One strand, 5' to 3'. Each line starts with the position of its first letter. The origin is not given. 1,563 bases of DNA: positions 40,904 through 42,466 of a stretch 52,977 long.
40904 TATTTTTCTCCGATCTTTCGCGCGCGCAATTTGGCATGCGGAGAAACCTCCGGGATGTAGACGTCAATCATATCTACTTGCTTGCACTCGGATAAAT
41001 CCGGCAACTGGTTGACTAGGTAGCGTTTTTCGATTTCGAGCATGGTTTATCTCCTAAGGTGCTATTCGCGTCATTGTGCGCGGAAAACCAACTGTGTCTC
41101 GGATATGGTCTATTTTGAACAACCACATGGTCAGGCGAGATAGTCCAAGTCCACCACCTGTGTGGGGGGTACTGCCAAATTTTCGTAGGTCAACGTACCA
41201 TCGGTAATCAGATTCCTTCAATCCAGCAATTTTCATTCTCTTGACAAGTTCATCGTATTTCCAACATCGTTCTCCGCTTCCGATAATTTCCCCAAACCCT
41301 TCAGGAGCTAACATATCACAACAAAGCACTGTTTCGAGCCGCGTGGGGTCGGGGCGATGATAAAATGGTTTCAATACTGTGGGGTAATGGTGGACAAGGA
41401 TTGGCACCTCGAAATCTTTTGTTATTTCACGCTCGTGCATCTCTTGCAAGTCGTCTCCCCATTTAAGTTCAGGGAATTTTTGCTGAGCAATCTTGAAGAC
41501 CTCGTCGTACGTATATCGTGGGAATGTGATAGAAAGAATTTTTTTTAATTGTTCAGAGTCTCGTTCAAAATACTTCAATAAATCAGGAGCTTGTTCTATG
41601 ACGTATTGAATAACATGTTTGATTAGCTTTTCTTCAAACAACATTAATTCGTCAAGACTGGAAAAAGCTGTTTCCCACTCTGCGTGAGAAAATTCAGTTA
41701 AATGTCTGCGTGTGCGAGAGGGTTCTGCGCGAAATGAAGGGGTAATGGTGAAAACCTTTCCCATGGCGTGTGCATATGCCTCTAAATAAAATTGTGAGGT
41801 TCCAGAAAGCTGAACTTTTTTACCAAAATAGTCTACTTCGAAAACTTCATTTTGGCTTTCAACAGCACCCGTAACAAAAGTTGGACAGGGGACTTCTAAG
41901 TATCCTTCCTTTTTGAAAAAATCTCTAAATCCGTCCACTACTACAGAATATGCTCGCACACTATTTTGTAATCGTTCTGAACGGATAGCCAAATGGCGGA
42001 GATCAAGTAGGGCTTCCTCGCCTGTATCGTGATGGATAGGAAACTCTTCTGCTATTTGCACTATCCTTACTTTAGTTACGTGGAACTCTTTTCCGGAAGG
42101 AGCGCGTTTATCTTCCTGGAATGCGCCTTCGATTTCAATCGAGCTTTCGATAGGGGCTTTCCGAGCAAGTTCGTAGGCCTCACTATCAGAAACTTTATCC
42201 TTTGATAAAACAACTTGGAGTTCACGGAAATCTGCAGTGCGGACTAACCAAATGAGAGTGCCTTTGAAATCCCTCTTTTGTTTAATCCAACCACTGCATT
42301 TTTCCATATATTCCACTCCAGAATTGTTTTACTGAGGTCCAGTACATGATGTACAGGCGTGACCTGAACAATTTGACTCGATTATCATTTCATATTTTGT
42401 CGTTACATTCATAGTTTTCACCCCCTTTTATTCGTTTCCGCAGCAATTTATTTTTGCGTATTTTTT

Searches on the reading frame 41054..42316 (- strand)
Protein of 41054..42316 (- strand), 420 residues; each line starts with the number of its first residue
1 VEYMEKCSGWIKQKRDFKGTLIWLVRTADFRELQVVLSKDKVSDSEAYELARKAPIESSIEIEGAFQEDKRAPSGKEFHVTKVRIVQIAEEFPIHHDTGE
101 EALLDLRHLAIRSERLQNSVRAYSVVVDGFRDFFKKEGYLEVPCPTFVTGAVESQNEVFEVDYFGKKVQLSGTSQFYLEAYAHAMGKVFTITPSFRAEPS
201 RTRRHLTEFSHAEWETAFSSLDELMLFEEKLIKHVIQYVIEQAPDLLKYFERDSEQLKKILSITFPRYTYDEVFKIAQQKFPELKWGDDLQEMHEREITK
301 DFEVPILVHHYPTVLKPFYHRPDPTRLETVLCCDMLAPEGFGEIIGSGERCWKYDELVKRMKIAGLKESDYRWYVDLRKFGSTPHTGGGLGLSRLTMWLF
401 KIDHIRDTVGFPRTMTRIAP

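Call 3: search_protein_families(library=pfam, proteins=[window:41054-42316:-], max_evalue=0.1)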
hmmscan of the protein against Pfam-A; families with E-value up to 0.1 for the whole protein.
window:41054-42316:- (420 aa): 3 families
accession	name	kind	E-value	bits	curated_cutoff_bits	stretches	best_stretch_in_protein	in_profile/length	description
PF00152.25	tRNA-synt_2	-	8.3e-60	202.9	25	1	100-414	2-307/308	tRNA synthetases class II (D, K and N)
PF01336.31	tRNA_anti-codon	-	0.0011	19.3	27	1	8-86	4-75/75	OB-fold nucleic acid binding domain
PF01409.25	tRNA-synt_2d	-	0.092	12.6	19.8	0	388-409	215-236/246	tRNA synthetases class II core domain (F)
